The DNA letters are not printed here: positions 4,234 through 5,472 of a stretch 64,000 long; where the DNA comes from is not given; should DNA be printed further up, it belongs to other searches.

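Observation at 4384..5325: T4-Pnk-like polynucleotide kinase / 3'-phosphatase in a bacterial chromosome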

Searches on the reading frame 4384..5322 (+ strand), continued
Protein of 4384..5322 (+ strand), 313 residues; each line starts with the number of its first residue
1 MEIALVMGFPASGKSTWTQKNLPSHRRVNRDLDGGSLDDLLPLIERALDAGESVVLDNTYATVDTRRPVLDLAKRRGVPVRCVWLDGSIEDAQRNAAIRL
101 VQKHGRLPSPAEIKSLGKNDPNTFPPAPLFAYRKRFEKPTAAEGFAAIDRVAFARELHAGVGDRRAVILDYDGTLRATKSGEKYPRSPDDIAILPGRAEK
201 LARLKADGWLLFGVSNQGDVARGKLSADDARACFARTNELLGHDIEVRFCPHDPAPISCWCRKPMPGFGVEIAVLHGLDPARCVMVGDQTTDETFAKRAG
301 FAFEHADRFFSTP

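Call 7: find_homologous_proteins(query=window:4384-5322:+, max_evalue=0.00001)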
Query window:4384-5322:+ (313 aa): 1118 proteins with E <= 0.00001 among 8000 candidates; the best 120 are listed.
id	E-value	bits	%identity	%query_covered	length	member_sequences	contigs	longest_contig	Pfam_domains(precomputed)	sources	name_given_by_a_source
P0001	1.9e-203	693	96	100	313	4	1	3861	PF00702.33,PF13671.13,PF08645.18,PF13242.13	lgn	-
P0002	1.0e-133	464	66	97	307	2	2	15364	PF08645.18,PF13242.13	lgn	-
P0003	4.4e-132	458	65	100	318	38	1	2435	PF00702.33,PF13671.13,PF08645.18,PF13242.13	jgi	jgi:histidinol-phosphate phosphatase family protein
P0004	1.2e-130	454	66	99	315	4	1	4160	PF00702.33,PF13671.13,PF08645.18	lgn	-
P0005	2.1e-130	453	66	97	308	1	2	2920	PF13671.13,PF08645.18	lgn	-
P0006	4.8e-130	452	64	98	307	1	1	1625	PF13671.13,PF08645.18,PF13242.13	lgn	-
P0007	2.6e-129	449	64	100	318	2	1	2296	PF00702.33,PF13671.13,PF08645.18,PF13242.13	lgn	-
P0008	1.4e-128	447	64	99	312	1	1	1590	PF13671.13,PF08645.18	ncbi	-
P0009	4.0e-127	442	65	99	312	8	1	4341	PF00702.33,PF13671.13,PF08645.18,PF13242.13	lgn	-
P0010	5.8e-127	441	64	99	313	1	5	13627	PF00702.33,PF13671.13,PF08645.18,PF13242.13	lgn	-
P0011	6.1e-127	441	65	99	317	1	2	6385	PF00702.33,PF13671.13,PF08645.18,PF13242.13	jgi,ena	jgi:histidinol-phosphate phosphatase family protein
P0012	1.1e-126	441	63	99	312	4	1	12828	PF13671.13,PF08645.18,PF13242.13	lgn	-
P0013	1.9e-126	440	63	99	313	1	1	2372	PF00702.33,PF13671.13,PF08645.18,PF13242.13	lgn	-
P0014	2.5e-126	439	64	99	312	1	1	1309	PF13671.13,PF08645.18,PF13242.13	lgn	-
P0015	8.9e-126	438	64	99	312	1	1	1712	PF13671.13,PF08645.18,PF13242.13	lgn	-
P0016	3.3e-125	436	65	99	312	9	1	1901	PF13671.13,PF08645.18,PF13242.13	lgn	-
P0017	3.7e-125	436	64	99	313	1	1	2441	PF13419.13,PF00702.33,PF13671.13,PF08645.18,PF13242.13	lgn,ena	-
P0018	4.3e-125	435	64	99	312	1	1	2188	PF00702.33,PF13671.13,PF08645.18,PF13242.13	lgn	-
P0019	5.6e-125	435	63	99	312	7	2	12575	PF13671.13,PF08645.18,PF13242.13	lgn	-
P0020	6.5e-125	435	64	99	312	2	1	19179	PF00702.33,PF13671.13,PF08645.18,PF13242.13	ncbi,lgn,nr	ncbi:MAG: oxidoreductase [Myxococcaceae bacterium]|nr:oxidoreductase [Myxococcaceae bacterium]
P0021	7.6e-125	435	63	99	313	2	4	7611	PF00702.33,PF13671.13,PF08645.18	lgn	-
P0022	1.5e-124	434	61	99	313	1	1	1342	PF00702.33,PF13671.13,PF08645.18,PF13242.13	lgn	-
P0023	1.6e-124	433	64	99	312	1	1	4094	PF13671.13,PF08645.18,PF13242.13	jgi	jgi:histidinol-phosphate phosphatase family protein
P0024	5.4e-124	432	64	99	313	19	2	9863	PF00702.33,PF13671.13,PF08645.18,PF13242.13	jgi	jgi:histidinol-phosphate phosphatase family protein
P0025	1.9e-123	430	64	99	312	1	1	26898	PF00702.33,PF13671.13,PF08645.18,PF13242.13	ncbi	-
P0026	6.3e-123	428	63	99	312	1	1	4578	PF00702.33,PF13671.13,PF08645.18,PF13242.13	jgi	jgi:histidinol-phosphate phosphatase family protein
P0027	8.3e-123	428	60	99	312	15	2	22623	PF00702.33,PF13671.13,PF08645.18,PF13242.13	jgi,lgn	jgi:histidinol-phosphate phosphatase family protein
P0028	2.3e-122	426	64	99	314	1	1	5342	PF13671.13,PF08645.18,PF13242.13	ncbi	-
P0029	7.1e-122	425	62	99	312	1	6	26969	PF00702.33,PF13671.13,PF08645.18,PF13242.13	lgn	-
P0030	8.0e-122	425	61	99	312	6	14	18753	PF13671.13,PF08645.18,PF13242.13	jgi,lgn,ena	jgi:histidinol-phosphate phosphatase family protein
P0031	9.2e-122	424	62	99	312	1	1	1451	PF00702.33,PF13671.13,PF08645.18,PF13242.13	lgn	-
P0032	1.3e-121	424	62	99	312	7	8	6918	PF00702.33,PF13671.13,PF08645.18,PF13242.13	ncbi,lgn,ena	-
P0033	2.1e-121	423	61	99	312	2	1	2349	PF00702.33,PF13671.13,PF08645.18,PF13242.13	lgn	-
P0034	2.6e-121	423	61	99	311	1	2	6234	PF13671.13,PF08645.18,PF13242.13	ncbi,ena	-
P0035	3.5e-121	422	61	99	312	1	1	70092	PF00702.33,PF13671.13,PF08645.18,PF13242.13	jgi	-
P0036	1.1e-120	421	61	99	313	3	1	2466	PF00702.33,PF13671.13,PF08645.18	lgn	-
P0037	1.1e-118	414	60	99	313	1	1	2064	PF00702.33,PF13671.13,PF08645.18,PF13242.13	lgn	-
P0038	1.2e-117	411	61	99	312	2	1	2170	PF00702.33,PF13671.13,PF08645.18,PF13242.13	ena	-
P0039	2.0e-117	410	60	99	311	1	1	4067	PF00702.33,PF13671.13,PF08645.18,PF13242.13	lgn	-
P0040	3.2e-117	409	60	99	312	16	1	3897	PF00702.33,PF13671.13,PF08645.18,PF13242.13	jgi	jgi:histidinol-phosphate phosphatase family protein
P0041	3.8e-117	409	60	99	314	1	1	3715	PF00702.33,PF13671.13,PF08645.18,PF13242.13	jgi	jgi:histidinol-phosphate phosphatase family protein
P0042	2.6e-115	403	61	99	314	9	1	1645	PF13671.13,PF08645.18,PF13242.13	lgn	-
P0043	5.2e-114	399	58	99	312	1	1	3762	PF00702.33,PF13671.13,PF08645.18,PF13242.13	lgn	-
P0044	8.5e-114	398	59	99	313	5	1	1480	PF13671.13,PF08645.18,PF13242.13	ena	-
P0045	1.4e-113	398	59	99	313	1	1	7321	PF00702.33,PF13671.13,PF08645.18,PF13242.13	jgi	jgi:histidinol-phosphate phosphatase family protein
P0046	1.1e-112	395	60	98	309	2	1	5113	PF13671.13,PF08645.18,PF13242.13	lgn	-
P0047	1.4e-112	394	59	99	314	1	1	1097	PF13671.13,PF08645.18,PF13242.13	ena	-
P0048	1.7e-112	394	61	99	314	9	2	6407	PF00702.33,PF13671.13,PF08645.18,PF13242.13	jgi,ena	-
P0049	1.9e-108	381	59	98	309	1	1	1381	PF13671.13,PF08645.18,PF13242.13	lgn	-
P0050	6.2e-108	379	56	99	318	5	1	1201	PF13671.13,PF08645.18,PF13242.13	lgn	-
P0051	1.5e-107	378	57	99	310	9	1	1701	PF13419.13,PF13671.13,PF08645.18,PF13242.13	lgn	-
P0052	3.7e-107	376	58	99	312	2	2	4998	PF00702.33,PF13671.13,PF08645.18,PF13242.13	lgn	-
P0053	1.4e-106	375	55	99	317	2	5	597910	PF00702.33,PF13671.13,PF08645.18,PF13242.13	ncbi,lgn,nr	ncbi:MAG: HAD-IIIA family hydrolase [Myxococcales bacterium]|nr:HAD-IIIA family hydrolase [Myxococca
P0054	1.5e-106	374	56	99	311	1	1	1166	PF00702.33,PF13671.13,PF08645.18,PF13242.13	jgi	jgi:histidinol-phosphate phosphatase family protein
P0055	2.7e-106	374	56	99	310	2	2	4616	PF13671.13,PF08645.18,PF13242.13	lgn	-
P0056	2.7e-106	374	56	99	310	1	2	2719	PF13419.13,PF13671.13,PF08645.18,PF13242.13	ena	-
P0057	5.1e-105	369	56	99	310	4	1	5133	PF13419.13,PF00702.33,PF13671.13,PF08645.18,PF13242.13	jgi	jgi:histidinol-phosphate phosphatase family protein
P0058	6.3e-105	369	55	99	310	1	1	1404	PF13419.13,PF13671.13,PF08645.18,PF13242.13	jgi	jgi:histidinol-phosphate phosphatase family protein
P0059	1.1e-104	368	57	99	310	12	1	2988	PF00702.33,PF13671.13,PF08645.18,PF13242.13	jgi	-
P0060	2.0e-104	367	55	99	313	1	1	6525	PF00702.33,PF13671.13,PF08645.18,PF13242.13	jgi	-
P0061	4.9e-104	366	54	99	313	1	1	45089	PF13671.13,PF08645.18,PF13242.13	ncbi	ncbi:MAG: HAD-IIIA family hydrolase [Candidatus Woesearchaeota archaeon]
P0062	1.4e-103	365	56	99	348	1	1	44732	PF00702.33,PF13671.13,PF08645.18,PF13242.13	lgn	-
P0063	4.5e-103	363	56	99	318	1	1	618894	PF13671.13,PF08645.18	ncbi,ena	-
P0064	1.3e-102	362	54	99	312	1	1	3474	PF13671.13,PF08645.18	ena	-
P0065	1.5e-102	361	53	99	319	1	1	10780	PF13671.13,PF08645.18,PF13242.13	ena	-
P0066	8.0e-102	359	54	99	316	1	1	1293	PF13671.13,PF08645.18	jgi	jgi:HAD superfamily hydrolase (TIGR01662 family)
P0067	2.6e-100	354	52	99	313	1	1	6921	PF13671.13,PF08645.18,PF13242.13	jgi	-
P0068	3.5e-100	353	53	98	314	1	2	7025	PF13419.13,PF13671.13,PF08645.18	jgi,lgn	-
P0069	4.7e-100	353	54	99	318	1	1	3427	PF13419.13,PF13671.13,PF08645.18,PF13242.13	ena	-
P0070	6.7e-100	353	52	98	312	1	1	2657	PF13671.13,PF08645.18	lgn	-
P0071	1.5e-99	351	54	99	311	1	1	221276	PF13671.13,PF08645.18,PF13242.13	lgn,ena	-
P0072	4.3e-99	350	52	99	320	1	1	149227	PF13419.13,PF00702.33,PF13671.13,PF08645.18,PF13242.13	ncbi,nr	ncbi:MAG: HAD-IIIA family hydrolase [Candidatus Lokiarchaeota archaeon]|nr:HAD-IIIA family hydrolase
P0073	1.1e-98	349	60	82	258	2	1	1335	PF13671.13,PF08645.18,PF13242.13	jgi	jgi:histidinol-phosphate phosphatase family protein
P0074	1.5e-98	348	55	99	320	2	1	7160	PF13671.13,PF08645.18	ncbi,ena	-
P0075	2.6e-98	347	52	98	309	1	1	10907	PF13671.13,PF08645.18,PF13242.13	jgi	jgi:histidinol-phosphate phosphatase family protein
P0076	6.0e-98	346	53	99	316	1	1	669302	PF13419.13,PF00702.33,PF13671.13,PF08645.18,PF13242.13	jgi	jgi:HAD superfamily hydrolase (TIGR01662 family)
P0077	3.2e-97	344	53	99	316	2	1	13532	PF13419.13,PF00702.33,PF13671.13,PF08645.18,PF13242.13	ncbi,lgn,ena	-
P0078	3.4e-97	344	53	99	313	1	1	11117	PF13671.13,PF08645.18,PF13242.13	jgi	jgi:HAD superfamily hydrolase (TIGR01662 family)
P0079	1.5e-96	342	50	99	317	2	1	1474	PF00702.33,PF13671.13,PF08645.18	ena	-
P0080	2.1e-96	341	53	99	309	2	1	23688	PF13671.13,PF08645.18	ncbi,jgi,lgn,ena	jgi:HAD superfamily hydrolase (TIGR01662 family)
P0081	2.2e-96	341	52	99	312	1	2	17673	PF13671.13,PF08645.18,PF13242.13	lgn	-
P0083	2.9e-96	341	53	99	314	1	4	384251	PF13671.13,PF08645.18,PF13242.13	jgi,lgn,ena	-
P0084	3.4e-96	340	52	99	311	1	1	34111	PF00702.33,PF13671.13,PF08645.18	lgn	-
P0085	4.2e-96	340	51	99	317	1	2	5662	PF13671.13,PF08645.18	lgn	-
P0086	4.7e-96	340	54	99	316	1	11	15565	PF13671.13,PF08645.18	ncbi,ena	-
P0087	4.8e-96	340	50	99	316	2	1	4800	PF13671.13,PF08645.18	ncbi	-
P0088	6.8e-96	339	51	99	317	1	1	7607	PF00702.33,PF13671.13,PF08645.18,PF13242.13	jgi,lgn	jgi:histidinol-phosphate phosphatase family protein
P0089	7.0e-96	339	50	99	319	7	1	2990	PF13671.13,PF08645.18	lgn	-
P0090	1.7e-95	338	52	99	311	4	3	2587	PF13419.13,PF13671.13,PF08645.18,PF13242.13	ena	-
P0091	1.8e-95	338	50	99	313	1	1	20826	PF13671.13,PF08645.18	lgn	-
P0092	4.7e-95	337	52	99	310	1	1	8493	PF13671.13,PF08645.18,PF13242.13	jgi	jgi:HAD superfamily hydrolase (TIGR01662 family)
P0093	4.8e-95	337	51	97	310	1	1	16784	PF00702.33,PF13671.13,PF08645.18,PF13242.13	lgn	-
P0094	5.1e-95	337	50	99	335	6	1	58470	PF13671.13,PF08645.18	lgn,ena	-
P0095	1.2e-94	335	51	99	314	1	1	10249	PF13671.13,PF08645.18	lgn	-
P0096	1.2e-94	335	52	99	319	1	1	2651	PF13419.13,PF13671.13,PF08645.18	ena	-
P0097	2.7e-94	334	50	99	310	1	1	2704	PF13671.13,PF08645.18,PF13242.13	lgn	-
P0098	4.2e-94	334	51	99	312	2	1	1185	PF13671.13,PF08645.18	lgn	-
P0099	4.5e-94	333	53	99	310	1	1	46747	PF00702.33,PF13671.13,PF08645.18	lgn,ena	-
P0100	4.9e-94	333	50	99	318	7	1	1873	PF00702.33,PF13671.13,PF08645.18,PF13242.13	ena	-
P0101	5.0e-94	333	49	99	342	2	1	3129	PF00702.33,PF13671.13,PF08645.18,PF13242.13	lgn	-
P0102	6.2e-94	333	50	99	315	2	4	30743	PF13671.13,PF08645.18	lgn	-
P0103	7.8e-94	333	51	98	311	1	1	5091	PF13671.13,PF08645.18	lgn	-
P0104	8.4e-94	333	49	100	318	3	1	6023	PF00702.33,PF13671.13,PF08645.18,PF13242.13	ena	-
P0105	1.0e-93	332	51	99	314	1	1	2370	PF00702.33,PF13671.13,PF08645.18,PF13242.13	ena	-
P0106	1.2e-93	332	52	99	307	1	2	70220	PF13671.13,PF08645.18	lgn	-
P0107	1.2e-93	332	49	99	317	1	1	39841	PF00702.33,PF13671.13,PF08645.18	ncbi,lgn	ncbi:MAG: HAD-IIIA family hydrolase [Promethearchaeota archaeon]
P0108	1.2e-93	332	51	99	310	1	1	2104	PF13671.13,PF08645.18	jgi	-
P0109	1.6e-93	332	52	97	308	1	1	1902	PF00702.33,PF13671.13,PF08645.18,PF13242.13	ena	-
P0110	2.1e-93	331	50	99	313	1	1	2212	PF13419.13,PF00702.33,PF13671.13,PF08645.18,PF13242.13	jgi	jgi:HAD superfamily hydrolase (TIGR01662 family)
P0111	2.1e-93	331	50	99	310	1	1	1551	PF00702.33,PF13671.13,PF08645.18,PF13242.13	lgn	-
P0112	2.9e-93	331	50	99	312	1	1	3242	PF06414.19,PF00702.33,PF13671.13,PF08645.18,PF13242.13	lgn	-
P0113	3.0e-93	331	51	98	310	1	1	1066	PF00702.33,PF13671.13,PF08645.18,PF13242.13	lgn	-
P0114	3.2e-93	331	50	99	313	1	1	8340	PF13671.13,PF08645.18,PF13242.13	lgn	-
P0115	5.3e-93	330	48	99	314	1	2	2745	PF13671.13,PF08645.18,PF13242.13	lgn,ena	-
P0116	6.4e-93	330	48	99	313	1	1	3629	PF13671.13,PF08645.18,PF13242.13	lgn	-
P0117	6.5e-93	330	50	99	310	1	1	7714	PF13671.13,PF08645.18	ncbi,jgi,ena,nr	ncbi:MAG TPA: HAD-IIIA family hydrolase [Anaerovoracaceae bacterium]|nr:HAD-IIIA family hydrolase [A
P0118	8.2e-93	329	50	99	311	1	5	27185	PF00702.33,PF13671.13,PF08645.18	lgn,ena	-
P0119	8.2e-93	329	48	99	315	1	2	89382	PF13419.13,PF00702.33,PF13671.13,PF08645.18,PF13242.13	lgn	-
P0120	8.3e-93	329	50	99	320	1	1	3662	PF00702.33,PF13671.13,PF08645.18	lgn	-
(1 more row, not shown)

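Call 10: find_encoding_contigs(protein=P0053, flank=8000, max_places=3)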
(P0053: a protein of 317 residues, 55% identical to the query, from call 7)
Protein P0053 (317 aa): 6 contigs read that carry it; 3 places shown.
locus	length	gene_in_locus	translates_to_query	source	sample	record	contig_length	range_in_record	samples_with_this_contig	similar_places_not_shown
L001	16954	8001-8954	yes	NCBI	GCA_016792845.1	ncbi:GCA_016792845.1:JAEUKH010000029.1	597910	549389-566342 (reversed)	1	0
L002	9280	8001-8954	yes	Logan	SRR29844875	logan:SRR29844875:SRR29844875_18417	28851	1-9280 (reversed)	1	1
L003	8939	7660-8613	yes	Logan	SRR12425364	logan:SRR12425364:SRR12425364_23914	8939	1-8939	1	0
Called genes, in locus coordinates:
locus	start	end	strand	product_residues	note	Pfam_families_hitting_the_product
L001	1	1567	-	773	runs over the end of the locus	PF02770:Acyl-CoA_dh_M, PF00441:Acyl-CoA_dh_1, PF22924:ACOX_C_alpha1, PF01756:ACOX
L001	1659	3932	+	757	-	PF17678:Glyco_hydro_92N, PF07971:Glyco_hydro_92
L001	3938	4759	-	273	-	-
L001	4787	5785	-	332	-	PF00801:PKD (faint)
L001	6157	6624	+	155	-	PF17775:YchJ_M-like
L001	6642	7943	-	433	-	-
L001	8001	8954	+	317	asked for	PF13671:AAA_33, PF00702:Hydrolase (faint), PF08645:PNK3P (weak), PF13242:Hydrolase_like (weak)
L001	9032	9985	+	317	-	PF20030:bpMoxR, PF00004:AAA (weak), PF07726:AAA_3, PF07728:AAA_5, PF17863:AAA_lid_2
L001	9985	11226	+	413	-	-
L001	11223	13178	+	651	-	PF11992:TgpA_N (weak), PF01841:Transglut_core, PF13559:DUF4129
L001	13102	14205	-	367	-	PF00762:Ferrochelatase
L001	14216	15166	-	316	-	-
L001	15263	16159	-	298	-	PF04885:Stig1 (weak)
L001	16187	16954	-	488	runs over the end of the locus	-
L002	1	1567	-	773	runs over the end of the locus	PF02770:Acyl-CoA_dh_M, PF00441:Acyl-CoA_dh_1, PF22924:ACOX_C_alpha1, PF01756:ACOX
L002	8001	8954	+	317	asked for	PF13671:AAA_33, PF00702:Hydrolase (faint), PF08645:PNK3P (weak), PF13242:Hydrolase_like (weak)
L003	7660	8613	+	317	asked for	PF13671:AAA_33, PF00702:Hydrolase (faint), PF08645:PNK3P (weak), PF13242:Hydrolase_like (weak)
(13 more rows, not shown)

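Call 11: find_encoding_contigs(protein=P0072, flank=8000, max_places=2)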
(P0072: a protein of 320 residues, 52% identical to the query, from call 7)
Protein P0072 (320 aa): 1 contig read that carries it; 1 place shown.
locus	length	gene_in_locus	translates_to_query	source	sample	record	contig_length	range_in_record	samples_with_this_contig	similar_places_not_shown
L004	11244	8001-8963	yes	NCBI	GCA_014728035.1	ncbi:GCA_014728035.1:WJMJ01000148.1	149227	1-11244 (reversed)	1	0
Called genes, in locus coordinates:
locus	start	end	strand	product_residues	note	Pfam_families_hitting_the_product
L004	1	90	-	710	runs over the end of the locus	PF01555:N6_N4_Mtase (weak), PF02086:MethyltransfD12 (faint), PF01555:N6_N4_Mtase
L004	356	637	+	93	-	-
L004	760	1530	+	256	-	PF05239:PRC (weak)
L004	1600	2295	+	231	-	PF26351:DUF8091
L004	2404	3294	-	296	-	PF00924:MS_channel_2nd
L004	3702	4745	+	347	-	PF01757:Acyl_transf_3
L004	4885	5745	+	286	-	-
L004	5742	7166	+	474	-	PF02310:B12-binding, PF04055:Radical_SAM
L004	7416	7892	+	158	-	-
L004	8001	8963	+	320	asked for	PF13671:AAA_33 (faint), PF13419:HAD_2 (faint), PF08645:PNK3P, PF00702:Hydrolase (weak), PF13242:Hydrolase_like (weak)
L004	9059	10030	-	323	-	PF00478:IMPDH (faint), PF00977:His_biosynth (faint), PF03060:NMO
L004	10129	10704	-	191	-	PF01613:Flavin_Reduct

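Call 12: find_encoding_contigs(protein=P0076, flank=8000, max_places=2)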
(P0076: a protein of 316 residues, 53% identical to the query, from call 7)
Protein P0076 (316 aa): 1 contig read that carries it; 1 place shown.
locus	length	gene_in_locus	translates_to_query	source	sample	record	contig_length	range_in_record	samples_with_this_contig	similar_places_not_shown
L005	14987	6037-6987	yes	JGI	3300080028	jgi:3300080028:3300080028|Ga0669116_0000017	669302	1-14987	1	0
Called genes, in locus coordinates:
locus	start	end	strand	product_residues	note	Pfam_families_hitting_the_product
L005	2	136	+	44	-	?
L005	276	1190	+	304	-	-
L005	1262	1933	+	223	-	-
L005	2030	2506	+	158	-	-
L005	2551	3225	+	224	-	PF00215:OMPdecase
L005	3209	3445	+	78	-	-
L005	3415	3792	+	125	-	-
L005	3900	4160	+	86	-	-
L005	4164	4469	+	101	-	PF00717:Peptidase_S24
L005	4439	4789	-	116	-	-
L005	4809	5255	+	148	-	-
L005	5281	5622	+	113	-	-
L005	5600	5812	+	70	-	-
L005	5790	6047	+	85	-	-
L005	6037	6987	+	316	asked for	PF13671:AAA_33 (faint), PF08645:PNK3P, PF00702:Hydrolase (weak), PF13242:Hydrolase_like (weak), PF13419:HAD_2 (weak)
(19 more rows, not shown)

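Call 14: find_encoding_contigs(protein=P0063, flank=8000, max_places=2)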
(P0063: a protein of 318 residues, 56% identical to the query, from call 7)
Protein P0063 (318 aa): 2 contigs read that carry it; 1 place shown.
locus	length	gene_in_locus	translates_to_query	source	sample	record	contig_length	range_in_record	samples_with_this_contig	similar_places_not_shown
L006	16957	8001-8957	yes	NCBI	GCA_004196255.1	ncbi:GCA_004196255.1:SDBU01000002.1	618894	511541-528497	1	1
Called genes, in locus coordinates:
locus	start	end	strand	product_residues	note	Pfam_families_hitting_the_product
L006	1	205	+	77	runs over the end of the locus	-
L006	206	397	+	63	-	-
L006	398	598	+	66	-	-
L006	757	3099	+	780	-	-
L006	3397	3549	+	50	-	-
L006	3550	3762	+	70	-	-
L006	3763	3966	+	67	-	-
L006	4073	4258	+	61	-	-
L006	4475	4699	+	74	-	-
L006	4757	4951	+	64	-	-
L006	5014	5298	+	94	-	-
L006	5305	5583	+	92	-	-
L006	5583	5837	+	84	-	-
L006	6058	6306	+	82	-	-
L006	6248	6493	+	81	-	-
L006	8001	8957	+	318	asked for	PF13671:AAA_33, PF08645:PNK3P (weak)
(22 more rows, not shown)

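Call 15: find_encoding_contigs(protein=P0083, flank=8000, max_places=2)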
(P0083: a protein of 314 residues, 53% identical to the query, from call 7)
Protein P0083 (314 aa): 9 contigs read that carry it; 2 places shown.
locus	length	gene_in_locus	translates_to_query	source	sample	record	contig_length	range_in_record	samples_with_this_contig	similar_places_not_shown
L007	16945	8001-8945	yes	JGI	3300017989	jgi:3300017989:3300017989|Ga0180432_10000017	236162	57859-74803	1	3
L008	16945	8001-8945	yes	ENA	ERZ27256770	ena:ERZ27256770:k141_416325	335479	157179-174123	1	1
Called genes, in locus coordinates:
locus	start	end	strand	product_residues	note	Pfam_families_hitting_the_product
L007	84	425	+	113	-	-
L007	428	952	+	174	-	-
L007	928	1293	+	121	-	-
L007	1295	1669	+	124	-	-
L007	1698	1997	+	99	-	-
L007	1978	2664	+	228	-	-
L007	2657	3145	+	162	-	-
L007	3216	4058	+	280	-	-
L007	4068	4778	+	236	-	-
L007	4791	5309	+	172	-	PF18143:HAD_SAK_2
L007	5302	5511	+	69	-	-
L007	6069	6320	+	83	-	-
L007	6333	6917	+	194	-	PF13175:AAA_15 (weak), PF13555:AAA_29 (faint), PF00005:ABC_tran (weak), PF13304:AAA_21 (faint), PF13401:AAA_22 (weak)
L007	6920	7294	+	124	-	-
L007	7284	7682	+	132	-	-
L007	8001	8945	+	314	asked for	PF13671:AAA_33, PF08645:PNK3P (weak), PF13242:Hydrolase_like (faint)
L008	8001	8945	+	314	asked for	PF13671:AAA_33, PF08645:PNK3P (weak), PF13242:Hydrolase_like (faint)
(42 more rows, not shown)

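Call 17: find_related_loci(query=window:4384-5322:+, collection=genome_contigs, flank=8000)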
Query window:4384-5322:+ (313 aa) in genome_contigs; peptide patterns used: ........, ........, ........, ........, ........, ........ (x = any residue, [..] = any of these).
131 stretches matched a pattern; 1 encode a relative of the query (tblastn E <= 1e-3); 1 distinct loci.
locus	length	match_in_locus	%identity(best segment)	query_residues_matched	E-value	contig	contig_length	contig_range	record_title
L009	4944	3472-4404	88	1-311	0e+0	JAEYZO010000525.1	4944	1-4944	MAG: Proteobacteria bacterium isolate OH_CBlB_99 k127_2501733, whole genome shotgun sequence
